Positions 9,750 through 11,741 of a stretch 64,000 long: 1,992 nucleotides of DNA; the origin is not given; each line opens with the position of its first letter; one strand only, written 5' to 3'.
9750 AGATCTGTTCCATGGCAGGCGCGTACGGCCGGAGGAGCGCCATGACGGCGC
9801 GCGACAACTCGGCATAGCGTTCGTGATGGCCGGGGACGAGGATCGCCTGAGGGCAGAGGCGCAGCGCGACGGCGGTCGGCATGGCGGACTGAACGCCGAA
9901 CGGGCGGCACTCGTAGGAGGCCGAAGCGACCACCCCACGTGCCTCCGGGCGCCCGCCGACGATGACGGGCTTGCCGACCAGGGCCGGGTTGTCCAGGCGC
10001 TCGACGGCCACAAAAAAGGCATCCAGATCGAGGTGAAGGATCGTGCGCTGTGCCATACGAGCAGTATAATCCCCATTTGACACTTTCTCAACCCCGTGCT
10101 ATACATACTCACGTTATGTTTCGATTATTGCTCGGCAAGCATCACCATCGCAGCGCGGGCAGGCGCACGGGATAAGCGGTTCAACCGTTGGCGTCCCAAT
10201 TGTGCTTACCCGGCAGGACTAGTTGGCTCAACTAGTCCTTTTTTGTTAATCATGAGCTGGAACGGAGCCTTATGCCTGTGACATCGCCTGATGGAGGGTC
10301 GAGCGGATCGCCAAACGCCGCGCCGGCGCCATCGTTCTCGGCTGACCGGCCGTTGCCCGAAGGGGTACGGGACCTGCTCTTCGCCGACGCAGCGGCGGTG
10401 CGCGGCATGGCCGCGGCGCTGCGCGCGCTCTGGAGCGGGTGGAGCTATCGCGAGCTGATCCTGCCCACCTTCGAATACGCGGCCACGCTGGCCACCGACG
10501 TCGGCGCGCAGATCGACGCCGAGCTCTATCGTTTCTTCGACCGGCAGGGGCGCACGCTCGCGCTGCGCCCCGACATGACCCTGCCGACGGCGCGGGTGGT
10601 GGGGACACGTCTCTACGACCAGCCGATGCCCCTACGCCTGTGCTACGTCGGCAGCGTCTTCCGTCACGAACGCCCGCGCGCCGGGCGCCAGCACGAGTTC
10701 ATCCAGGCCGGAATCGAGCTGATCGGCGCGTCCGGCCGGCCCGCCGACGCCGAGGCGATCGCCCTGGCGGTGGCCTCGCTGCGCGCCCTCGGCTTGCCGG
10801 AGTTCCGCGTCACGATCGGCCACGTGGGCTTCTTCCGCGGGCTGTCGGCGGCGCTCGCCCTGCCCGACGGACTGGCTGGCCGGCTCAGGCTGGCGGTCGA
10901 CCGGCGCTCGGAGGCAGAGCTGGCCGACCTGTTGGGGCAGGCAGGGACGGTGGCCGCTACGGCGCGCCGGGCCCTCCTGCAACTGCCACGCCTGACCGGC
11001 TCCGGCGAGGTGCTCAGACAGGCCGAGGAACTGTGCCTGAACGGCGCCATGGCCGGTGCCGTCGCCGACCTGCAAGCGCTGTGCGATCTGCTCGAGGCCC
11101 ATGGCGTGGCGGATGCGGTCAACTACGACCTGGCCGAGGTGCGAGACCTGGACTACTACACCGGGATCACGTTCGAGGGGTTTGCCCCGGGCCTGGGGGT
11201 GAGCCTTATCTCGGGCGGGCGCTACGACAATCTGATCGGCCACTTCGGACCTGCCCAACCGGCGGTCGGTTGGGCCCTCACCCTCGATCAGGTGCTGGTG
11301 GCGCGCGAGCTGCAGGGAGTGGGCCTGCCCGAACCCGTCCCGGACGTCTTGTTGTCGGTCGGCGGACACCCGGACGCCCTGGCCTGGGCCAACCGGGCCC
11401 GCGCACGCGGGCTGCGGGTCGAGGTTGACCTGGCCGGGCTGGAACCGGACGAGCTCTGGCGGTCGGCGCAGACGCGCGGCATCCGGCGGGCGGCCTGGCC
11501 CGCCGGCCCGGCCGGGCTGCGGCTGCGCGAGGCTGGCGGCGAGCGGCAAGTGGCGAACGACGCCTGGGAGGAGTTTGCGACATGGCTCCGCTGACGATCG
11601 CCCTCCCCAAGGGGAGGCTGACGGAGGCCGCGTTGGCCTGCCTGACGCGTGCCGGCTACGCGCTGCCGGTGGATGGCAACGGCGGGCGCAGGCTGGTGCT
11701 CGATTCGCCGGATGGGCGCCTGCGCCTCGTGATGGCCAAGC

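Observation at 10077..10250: Candidate leader-peptide attenuator (HHH) in front of the his operon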

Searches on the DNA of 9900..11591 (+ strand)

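Call 4: search_rna_families(source=window, start=9900, end=10450, threshold=evalue, max_evalue=10, show_alignments=3)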
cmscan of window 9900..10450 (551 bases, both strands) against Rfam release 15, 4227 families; matches with E-value up to 10: 1.
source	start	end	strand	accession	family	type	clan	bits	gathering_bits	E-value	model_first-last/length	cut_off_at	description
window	9904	10006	-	RF00634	SAM-IV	Cis-reg; riboswitch;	CL00012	15.9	38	3.3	1-116/116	no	SAM (S-adenosyl methionine) riboswitch aptamer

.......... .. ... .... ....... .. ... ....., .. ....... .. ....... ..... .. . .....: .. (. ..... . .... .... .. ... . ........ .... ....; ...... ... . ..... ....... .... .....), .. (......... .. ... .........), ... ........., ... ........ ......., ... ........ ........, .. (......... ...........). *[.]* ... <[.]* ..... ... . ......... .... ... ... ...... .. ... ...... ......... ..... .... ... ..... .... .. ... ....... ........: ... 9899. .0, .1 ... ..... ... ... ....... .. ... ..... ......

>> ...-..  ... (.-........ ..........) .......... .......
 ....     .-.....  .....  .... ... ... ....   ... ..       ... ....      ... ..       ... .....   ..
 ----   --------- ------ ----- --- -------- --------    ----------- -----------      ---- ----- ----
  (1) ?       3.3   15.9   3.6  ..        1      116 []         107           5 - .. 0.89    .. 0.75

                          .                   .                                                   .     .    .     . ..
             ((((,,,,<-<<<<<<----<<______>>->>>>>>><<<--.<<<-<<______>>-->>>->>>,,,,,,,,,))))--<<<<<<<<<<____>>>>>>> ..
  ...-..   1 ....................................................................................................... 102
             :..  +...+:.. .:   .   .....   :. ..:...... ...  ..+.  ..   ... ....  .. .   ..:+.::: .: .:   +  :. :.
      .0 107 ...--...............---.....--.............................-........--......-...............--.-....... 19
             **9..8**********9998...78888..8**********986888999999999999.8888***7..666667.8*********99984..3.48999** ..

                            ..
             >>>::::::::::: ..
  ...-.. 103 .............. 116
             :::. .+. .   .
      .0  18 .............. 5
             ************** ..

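Call 13: search_rna_families(sources=[L001, L002, L003, L004, L005, L006, L007, L008, L009, L011, L010, L013, L014, L028, L047, L048, L065, L069, L039, L056], threshold=gathering)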
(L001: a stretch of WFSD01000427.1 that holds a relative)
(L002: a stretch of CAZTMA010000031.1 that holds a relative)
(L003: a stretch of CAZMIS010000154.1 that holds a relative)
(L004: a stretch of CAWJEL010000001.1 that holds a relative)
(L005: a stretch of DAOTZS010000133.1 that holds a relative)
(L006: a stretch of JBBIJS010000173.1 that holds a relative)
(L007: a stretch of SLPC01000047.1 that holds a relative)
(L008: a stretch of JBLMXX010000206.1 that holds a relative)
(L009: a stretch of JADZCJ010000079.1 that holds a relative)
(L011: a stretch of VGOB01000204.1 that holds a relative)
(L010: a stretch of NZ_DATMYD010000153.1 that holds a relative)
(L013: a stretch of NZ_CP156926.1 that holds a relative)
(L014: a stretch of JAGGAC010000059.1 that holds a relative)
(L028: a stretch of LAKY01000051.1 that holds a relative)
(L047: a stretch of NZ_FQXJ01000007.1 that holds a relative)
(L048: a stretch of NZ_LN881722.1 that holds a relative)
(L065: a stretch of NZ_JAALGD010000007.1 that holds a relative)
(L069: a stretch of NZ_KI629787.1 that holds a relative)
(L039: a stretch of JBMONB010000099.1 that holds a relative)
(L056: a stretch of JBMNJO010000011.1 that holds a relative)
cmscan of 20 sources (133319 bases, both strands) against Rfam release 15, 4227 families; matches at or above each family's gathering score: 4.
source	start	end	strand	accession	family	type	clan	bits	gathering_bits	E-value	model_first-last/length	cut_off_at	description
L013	2342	2447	-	RF00162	SAM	Cis-reg; riboswitch;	CL00012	86.9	44.4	6.7e-19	1-108/108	no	SAM riboswitch aptamer (S box leader)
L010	2334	2440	-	RF00162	SAM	Cis-reg; riboswitch;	CL00012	84.5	44.4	3.3e-18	1-108/108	no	SAM riboswitch aptamer (S box leader)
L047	2365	2463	-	RF00162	SAM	Cis-reg; riboswitch;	CL00012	78.5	44.4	1.8e-16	1-108/108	no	SAM riboswitch aptamer (S box leader)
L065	2690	2783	-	RF01051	c-di-GMP-I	Cis-reg; riboswitch;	CL00126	59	35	1.2e-08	1-87/87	no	c-di-GMP-I riboswitch aptamer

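Call 76: search_rna_families(source=L002, start=2820, end=3020, threshold=evalue, max_evalue=10)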
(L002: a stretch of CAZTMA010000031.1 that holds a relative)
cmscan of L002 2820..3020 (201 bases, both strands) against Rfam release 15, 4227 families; matches with E-value up to 10: 2.
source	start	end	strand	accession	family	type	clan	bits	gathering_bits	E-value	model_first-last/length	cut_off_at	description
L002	2935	2992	+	RF02056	STnc390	Gene; sRNA;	-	12.9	50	3.5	1-60/60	no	Salmonella sRNA STnc390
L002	2894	2908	-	RF01152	sR1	Gene; snRNA; snoRNA; CD-box;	-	9.7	45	2.4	1-57/57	no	Small nucleolar RNA sR1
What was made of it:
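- On T-box leader (Rfam RF00230): No hit at E up to 10 (calls 4, 76) and none at gathering score in 20 hisZ loci (call 13).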

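Call 79: build_rna_model(alignment_id=A3, structure=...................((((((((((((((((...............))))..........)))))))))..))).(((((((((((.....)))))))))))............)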
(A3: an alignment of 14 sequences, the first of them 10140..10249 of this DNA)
Model R1 built from alignment A3 (14 sequences, 118 columns); structure: as given.
model positions 98; base pairs 27; branch points 1; effective number of sequences 1.34; information 0.59 bits per position. Calibrated on 0.2 Mb of random sequence (short: E-values are rough).
structure used (alignment columns):
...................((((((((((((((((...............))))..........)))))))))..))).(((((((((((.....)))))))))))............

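Call 80: search_with_rna_model(model_id=R1, sources=[window, L001, L002, L003, L004, L005, L006, L007, L008, L009, L011, L010, L013, L014, L028, L039, L047, L048, L056, L065, L081, L084, L085, L086, L088, L192, L210, L211, L212, L090, L091, L092, L098, L101, L105, L107, L114, L116, L133, L135, L142, L153], max_evalue=1)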
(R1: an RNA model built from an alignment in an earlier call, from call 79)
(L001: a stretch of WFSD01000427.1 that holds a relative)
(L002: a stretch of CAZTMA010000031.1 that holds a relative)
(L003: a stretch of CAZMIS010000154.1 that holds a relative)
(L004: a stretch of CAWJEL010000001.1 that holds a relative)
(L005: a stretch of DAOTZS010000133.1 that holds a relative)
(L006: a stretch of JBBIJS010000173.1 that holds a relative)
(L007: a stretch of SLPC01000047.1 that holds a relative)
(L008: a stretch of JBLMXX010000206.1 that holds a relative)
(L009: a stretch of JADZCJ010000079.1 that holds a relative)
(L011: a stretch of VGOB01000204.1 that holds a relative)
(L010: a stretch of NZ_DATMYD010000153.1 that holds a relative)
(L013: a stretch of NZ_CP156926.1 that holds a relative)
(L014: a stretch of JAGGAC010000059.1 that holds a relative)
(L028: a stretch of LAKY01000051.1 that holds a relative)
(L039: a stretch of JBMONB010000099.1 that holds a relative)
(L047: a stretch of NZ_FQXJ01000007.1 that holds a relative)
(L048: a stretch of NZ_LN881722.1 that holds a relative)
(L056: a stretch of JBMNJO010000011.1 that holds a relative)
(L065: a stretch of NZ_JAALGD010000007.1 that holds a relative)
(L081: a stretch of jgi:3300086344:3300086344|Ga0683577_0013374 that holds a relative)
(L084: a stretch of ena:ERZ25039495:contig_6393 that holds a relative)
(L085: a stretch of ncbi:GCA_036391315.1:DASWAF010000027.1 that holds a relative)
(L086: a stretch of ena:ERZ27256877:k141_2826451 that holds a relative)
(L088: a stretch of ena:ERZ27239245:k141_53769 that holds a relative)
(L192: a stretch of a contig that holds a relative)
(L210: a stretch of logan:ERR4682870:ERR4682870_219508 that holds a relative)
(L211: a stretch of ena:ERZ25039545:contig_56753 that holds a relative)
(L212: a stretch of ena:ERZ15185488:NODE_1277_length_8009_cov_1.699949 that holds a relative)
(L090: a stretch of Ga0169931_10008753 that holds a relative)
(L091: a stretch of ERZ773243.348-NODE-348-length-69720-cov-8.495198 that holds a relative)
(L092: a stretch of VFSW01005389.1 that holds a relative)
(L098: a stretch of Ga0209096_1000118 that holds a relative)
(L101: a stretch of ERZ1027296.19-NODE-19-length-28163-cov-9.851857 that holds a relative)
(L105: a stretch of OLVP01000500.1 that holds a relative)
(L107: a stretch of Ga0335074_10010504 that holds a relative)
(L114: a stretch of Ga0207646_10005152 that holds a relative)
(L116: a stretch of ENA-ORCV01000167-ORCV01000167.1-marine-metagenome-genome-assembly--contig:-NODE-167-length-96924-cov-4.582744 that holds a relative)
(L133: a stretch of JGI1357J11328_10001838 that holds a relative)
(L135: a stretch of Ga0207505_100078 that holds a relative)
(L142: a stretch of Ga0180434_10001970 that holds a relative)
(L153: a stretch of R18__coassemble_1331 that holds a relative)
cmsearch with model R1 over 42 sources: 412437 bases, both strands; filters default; matches with E-value up to 1: 31.
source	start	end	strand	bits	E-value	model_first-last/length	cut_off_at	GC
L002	2896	2991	+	108.1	1e-29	1-98/98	no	0.58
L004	2890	2986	+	104.7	1.1e-28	1-98/98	no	0.49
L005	2579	2677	+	101.6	1e-27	1-98/98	no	0.56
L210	1093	1189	+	100.2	2.8e-27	1-98/98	no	0.54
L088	1217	1314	+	98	1.3e-26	1-98/98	no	0.52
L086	1387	1483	+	95.7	6.2e-26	1-98/98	no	0.54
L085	1385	1483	+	93.9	2.3e-25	1-98/98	no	0.55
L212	1066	1162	+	93.9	2.3e-25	1-98/98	no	0.57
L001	870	969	+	93.3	3.4e-25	1-98/98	no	0.49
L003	2867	2964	+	93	4.2e-25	1-98/98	no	0.57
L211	1084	1180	+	92.9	4.5e-25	1-98/98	no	0.56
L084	1384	1481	+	87.1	2.6e-23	1-98/98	no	0.49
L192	142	251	-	84.5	1.7e-22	1-98/98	no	0.55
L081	1369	1478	+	81.6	1.3e-21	1-98/98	no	0.55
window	10140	10249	+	75.4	1.1e-19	1-98/98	no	0.55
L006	2810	2912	+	38.6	1.8e-08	1-98/98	no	0.51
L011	618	723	+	38.2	2.6e-08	1-98/98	no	0.5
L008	2890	2990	+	33.3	7.8e-07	1-98/98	no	0.51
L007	11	112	+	31.7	2.4e-06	1-98/98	no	0.47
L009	2861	2990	+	26.2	0.00012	1-98/98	no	0.51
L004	2944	2998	-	17.9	0.041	1-98/98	no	0.4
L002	2958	2982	-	17.8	0.043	62-88/98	no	0.52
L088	1279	1305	-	17.3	0.062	62-88/98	no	0.48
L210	1154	1180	-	17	0.075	62-88/98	no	0.52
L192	153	175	+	16.7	0.092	64-87/98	no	0.52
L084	1448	1470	-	16.3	0.13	64-87/98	no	0.48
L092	4364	4473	+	16.2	0.13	1-98/98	no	0.49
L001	934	960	-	15.2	0.28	62-88/98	no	0.48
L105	2934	2996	+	15.2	0.28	1-98/98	no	0.33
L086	1449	1474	-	14.2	0.56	62-88/98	no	0.42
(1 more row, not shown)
